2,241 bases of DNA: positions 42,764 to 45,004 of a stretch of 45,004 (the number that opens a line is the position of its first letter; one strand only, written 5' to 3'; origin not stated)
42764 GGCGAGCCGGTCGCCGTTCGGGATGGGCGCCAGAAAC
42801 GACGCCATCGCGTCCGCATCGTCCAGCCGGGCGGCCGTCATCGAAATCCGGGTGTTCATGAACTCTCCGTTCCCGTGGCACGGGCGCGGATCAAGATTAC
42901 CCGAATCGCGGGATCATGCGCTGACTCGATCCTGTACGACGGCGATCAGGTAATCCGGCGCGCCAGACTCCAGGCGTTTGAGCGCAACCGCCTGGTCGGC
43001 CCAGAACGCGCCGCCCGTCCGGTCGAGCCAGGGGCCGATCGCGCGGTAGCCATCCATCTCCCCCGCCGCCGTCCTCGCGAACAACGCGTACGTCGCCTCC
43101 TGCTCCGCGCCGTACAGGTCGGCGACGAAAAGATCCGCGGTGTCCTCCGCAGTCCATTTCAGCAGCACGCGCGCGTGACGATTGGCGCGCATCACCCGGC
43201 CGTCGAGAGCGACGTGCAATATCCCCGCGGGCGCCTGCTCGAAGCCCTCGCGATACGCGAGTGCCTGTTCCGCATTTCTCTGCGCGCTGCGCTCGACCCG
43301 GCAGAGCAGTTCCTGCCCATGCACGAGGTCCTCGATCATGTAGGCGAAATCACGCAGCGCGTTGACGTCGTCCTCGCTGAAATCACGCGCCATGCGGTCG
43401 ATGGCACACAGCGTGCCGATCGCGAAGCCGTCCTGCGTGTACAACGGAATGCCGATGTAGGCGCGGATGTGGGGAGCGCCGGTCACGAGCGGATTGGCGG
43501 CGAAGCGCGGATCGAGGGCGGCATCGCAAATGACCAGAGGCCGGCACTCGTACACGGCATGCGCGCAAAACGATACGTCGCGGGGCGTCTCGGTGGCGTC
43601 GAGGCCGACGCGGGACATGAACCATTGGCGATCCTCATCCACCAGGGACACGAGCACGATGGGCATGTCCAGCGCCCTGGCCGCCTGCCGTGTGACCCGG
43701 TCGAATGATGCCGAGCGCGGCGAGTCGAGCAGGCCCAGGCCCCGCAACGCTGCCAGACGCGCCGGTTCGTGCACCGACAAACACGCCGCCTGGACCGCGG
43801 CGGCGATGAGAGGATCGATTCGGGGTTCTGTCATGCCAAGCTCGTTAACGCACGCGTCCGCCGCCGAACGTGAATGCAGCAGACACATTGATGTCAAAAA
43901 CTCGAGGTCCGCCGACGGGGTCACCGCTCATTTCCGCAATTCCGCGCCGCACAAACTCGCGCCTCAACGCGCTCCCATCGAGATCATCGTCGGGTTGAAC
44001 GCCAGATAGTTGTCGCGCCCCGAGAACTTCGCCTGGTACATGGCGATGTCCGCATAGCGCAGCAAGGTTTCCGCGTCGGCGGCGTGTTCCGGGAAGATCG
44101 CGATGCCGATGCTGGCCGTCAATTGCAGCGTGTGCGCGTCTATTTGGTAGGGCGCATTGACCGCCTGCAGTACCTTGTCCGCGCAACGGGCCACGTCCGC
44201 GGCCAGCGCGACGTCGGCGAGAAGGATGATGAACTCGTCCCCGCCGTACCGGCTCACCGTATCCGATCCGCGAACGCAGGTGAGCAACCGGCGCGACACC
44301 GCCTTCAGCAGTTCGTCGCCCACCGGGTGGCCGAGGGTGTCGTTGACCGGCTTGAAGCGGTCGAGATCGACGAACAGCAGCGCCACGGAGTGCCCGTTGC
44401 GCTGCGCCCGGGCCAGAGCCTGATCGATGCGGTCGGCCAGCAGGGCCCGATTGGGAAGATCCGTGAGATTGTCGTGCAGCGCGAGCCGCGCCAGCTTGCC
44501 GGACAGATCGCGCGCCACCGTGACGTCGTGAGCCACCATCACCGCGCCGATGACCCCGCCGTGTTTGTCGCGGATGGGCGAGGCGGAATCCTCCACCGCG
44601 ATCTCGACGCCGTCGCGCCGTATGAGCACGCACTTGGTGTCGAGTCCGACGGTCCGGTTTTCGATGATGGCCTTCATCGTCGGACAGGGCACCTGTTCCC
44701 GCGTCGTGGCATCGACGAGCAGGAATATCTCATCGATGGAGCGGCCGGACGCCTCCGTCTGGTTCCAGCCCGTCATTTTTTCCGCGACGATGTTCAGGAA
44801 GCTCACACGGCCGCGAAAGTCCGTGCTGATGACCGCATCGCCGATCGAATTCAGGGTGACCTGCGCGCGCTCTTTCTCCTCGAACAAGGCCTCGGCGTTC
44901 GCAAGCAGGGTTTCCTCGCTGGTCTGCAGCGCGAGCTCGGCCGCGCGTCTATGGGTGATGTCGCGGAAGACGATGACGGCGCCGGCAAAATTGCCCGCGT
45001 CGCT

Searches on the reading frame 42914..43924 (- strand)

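Call 55: search_protein_families(library=pfam, proteins=[window:42914-43924:-], max_evalue=0.001)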
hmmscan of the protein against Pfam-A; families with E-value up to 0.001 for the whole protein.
window:42914-43924:- (336 aa): 3 families
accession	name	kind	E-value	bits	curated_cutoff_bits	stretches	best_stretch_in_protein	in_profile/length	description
PF01590.32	GAF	-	2.3e-19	70.7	22.4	1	72-197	4-129/133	GAF domain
PF13185.12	GAF_2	-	8.8e-11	42.6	28.6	1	74-198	8-132/136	GAF domain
PF00989.32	PAS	-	6.7e-05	23.3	22.6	1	224-332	3-112/113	PAS fold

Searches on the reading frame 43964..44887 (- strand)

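Call 55: search_protein_families(library=pfam, proteins=[window:43964-44887:-], max_evalue=0.001)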
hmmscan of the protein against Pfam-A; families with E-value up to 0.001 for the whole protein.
window:43964-44887:- (307 aa): 5 families
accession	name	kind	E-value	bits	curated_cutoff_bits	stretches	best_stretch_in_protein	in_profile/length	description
PF00990.26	GGDEF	-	4.6e-53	179.7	23.8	1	136-292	1-160/161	Diguanylate cyclase, GGDEF domain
PF00989.32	PAS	-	9.3e-12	45.4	22.6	1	9-122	4-113/113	PAS fold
PF08448.16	PAS_4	-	4.7e-10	40.1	23.1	1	12-126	1-109/110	PAS fold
PF13426.13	PAS_9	-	3.3e-09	37.4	27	1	17-123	2-102/103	PAS domain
PF08447.18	PAS_3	-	0.00089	19.9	25.6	0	36-117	9-87/89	PAS fold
